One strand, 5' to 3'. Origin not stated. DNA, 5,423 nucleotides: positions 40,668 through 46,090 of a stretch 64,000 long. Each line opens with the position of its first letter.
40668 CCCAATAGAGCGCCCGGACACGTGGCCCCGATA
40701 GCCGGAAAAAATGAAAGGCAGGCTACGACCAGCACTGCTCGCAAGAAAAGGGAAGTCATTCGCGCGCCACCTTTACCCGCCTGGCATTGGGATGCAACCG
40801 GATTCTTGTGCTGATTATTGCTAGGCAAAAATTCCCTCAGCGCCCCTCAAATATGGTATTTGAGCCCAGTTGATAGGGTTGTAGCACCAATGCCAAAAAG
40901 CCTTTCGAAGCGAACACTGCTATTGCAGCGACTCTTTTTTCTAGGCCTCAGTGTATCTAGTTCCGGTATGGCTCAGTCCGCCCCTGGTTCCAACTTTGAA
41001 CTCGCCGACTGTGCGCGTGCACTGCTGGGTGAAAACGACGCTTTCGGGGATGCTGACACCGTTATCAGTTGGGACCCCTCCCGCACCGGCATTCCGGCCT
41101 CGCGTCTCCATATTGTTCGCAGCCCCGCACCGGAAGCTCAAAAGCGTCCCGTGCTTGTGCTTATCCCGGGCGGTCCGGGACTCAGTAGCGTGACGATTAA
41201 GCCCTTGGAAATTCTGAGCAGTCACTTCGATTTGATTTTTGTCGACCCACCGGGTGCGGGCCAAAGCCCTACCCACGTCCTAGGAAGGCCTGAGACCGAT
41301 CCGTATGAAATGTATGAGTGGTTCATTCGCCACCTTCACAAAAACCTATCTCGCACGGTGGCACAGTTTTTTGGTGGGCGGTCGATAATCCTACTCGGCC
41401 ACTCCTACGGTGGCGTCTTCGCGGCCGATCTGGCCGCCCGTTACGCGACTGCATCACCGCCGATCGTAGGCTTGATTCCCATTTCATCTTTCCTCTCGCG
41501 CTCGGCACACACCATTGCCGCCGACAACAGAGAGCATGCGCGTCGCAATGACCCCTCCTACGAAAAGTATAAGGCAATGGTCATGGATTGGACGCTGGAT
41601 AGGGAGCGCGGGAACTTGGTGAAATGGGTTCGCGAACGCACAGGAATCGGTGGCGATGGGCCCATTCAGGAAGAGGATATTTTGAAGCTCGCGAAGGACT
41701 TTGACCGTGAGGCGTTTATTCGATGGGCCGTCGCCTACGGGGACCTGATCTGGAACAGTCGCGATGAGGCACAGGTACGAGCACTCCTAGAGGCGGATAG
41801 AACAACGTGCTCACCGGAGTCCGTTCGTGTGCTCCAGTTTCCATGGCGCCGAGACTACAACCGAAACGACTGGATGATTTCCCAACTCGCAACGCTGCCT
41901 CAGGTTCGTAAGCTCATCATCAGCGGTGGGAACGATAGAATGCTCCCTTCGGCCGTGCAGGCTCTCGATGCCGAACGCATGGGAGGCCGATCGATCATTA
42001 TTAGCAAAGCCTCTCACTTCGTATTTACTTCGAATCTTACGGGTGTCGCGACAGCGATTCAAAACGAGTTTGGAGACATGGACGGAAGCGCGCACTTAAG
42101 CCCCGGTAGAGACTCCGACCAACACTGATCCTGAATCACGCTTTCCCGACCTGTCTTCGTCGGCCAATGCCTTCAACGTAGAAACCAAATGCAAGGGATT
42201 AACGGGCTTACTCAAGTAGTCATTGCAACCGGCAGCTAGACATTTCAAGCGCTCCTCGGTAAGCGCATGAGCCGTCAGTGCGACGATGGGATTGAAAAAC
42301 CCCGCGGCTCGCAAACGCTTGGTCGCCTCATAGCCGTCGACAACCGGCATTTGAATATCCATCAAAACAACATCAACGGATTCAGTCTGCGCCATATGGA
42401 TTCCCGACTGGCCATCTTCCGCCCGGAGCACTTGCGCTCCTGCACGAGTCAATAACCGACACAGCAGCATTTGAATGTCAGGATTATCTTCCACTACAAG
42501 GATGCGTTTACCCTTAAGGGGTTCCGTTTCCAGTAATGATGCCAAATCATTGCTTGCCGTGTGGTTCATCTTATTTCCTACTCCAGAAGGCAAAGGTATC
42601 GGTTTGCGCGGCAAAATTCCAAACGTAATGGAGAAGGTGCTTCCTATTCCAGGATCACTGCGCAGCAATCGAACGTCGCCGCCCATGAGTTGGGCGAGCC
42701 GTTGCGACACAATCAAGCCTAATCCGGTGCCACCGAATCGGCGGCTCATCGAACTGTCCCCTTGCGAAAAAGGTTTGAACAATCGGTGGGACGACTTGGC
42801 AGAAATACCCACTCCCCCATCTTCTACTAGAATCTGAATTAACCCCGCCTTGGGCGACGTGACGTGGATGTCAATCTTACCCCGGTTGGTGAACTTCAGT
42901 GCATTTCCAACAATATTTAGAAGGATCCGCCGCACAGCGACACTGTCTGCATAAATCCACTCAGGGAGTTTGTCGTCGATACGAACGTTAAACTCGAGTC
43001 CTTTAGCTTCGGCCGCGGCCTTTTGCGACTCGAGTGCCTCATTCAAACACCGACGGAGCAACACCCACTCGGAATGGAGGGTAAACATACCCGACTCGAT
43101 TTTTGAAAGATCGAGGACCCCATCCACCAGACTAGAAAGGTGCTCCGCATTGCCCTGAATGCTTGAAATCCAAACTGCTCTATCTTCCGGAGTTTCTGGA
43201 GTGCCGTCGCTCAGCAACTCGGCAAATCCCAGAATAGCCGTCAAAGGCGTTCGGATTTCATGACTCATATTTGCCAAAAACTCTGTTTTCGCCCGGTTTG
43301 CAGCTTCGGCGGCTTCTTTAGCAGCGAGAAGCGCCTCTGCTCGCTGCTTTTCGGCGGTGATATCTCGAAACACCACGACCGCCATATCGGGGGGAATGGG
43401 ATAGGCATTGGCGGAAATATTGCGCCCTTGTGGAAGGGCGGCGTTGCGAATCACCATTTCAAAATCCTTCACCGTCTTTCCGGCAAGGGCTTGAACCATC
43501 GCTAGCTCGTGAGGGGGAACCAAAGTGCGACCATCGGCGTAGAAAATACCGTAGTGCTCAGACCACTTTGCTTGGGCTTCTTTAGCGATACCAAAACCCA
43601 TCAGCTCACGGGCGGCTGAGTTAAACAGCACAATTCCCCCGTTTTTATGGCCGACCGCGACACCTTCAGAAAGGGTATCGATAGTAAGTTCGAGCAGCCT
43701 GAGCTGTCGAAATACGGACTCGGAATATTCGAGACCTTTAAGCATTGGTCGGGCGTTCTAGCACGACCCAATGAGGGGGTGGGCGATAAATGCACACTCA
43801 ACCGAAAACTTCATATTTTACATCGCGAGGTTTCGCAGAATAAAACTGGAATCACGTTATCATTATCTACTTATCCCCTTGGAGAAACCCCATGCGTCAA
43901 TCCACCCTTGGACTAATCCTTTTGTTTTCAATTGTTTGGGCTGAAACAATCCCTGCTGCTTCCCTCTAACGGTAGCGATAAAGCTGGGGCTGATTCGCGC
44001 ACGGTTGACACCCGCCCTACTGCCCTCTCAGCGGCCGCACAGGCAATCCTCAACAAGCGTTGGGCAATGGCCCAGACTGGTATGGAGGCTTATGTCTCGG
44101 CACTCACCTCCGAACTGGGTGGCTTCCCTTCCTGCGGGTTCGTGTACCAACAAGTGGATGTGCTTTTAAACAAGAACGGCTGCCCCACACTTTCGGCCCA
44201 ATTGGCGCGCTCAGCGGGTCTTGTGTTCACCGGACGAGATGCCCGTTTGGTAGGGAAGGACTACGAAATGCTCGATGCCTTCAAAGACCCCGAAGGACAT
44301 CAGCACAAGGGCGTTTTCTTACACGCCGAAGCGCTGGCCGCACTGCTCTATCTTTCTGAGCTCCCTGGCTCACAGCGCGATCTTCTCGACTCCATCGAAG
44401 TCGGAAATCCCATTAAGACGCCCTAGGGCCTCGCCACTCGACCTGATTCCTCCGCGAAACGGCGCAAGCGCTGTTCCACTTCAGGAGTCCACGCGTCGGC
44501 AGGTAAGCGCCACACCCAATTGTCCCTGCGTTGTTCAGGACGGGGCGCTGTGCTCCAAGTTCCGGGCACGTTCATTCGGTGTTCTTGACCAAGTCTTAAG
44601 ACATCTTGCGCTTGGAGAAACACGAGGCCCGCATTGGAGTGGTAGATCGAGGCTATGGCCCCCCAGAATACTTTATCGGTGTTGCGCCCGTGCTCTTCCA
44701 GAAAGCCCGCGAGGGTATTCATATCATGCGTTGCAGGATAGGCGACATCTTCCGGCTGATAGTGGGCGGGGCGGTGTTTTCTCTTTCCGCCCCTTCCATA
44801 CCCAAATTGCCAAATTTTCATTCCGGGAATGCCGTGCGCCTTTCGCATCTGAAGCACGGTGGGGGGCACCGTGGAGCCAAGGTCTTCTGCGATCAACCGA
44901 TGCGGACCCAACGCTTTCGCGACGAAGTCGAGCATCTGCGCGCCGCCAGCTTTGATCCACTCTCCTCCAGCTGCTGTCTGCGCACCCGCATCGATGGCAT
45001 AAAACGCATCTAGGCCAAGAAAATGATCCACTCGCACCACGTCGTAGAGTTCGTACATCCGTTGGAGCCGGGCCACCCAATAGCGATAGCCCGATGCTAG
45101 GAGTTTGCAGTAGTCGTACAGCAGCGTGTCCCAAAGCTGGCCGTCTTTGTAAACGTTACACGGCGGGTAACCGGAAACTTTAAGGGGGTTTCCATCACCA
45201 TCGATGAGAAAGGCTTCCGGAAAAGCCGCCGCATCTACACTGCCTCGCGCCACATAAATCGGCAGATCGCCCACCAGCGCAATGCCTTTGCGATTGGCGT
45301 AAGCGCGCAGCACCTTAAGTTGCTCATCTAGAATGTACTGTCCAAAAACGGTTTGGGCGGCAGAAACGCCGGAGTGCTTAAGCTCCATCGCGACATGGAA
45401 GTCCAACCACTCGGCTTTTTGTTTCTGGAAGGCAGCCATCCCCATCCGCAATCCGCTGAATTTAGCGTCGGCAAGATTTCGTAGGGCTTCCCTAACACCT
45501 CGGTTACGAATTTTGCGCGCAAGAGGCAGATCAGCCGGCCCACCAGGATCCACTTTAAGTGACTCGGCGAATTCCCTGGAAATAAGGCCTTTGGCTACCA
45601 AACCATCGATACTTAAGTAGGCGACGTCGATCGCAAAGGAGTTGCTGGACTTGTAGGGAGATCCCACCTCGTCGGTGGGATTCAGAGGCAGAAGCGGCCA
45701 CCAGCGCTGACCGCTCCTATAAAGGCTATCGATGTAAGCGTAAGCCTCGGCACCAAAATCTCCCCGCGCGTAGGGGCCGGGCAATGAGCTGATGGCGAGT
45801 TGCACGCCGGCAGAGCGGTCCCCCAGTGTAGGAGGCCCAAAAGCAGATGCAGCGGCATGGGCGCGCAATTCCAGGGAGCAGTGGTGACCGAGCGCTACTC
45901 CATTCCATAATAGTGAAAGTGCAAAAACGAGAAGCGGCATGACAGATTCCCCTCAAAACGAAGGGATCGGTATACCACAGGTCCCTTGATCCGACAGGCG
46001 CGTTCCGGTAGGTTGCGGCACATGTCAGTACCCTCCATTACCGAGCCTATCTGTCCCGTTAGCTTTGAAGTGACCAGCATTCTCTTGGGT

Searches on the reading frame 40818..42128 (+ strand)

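Call 71: search_protein_families(library=pfam, proteins=[window:40818-42128:+], max_evalue=0.001)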
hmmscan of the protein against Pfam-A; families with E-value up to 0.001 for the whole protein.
window:40818-42128:+ (436 aa): 4 families
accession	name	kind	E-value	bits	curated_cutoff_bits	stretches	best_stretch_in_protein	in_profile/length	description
PF12697.13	Abhydrolase_6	-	2.3e-14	55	26.3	1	113-411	1-215/217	Alpha/beta hydrolase family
PF00561.26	Abhydrolase_1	-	1.8e-13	51.2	25.8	1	111-226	1-103/245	alpha/beta hydrolase fold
PF12146.15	Hydrolase_4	-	3.2e-07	30.3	27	1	135-243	30-118/239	Serine aminopeptidase, S33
PF07859.19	Abhydrolase_3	-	0.00067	19.9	25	0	150-238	40-120/210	alpha/beta hydrolase fold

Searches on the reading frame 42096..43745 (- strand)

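Call 71: search_protein_families(library=pfam, proteins=[window:42096-43745:-], max_evalue=0.001)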
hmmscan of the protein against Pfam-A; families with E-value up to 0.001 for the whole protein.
window:42096-43745:- (549 aa): 4 families
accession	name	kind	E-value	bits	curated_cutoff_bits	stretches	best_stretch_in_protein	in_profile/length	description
PF00072.30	Response_reg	-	4.8e-27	94.8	30.2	1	415-524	1-110/111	Response regulator receiver domain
PF02518.31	HATPase_c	-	1.7e-23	83.6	26.4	1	267-375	2-107/111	Histidine kinase-, DNA gyrase B-, and HSP90-like ATPase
PF00512.31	HisKA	-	1.2e-21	76.9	26.9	1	152-219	1-66/66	His Kinase A (phospho-acceptor) domain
PF12860.13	PAS_7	-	0.00059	20.4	27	0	22-136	1-114/115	PAS fold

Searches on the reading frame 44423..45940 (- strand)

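Call 71: search_protein_families(library=pfam, proteins=[window:44423-45940:-], max_evalue=0.001)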
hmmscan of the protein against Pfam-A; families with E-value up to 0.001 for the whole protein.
window:44423-45940:- (505 aa): 1 family
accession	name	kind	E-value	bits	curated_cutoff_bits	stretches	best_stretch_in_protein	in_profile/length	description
PF02446.23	Glyco_hydro_77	-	2.6e-99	333.7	25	2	197-482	171-462/465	4-alpha-glucanotransferase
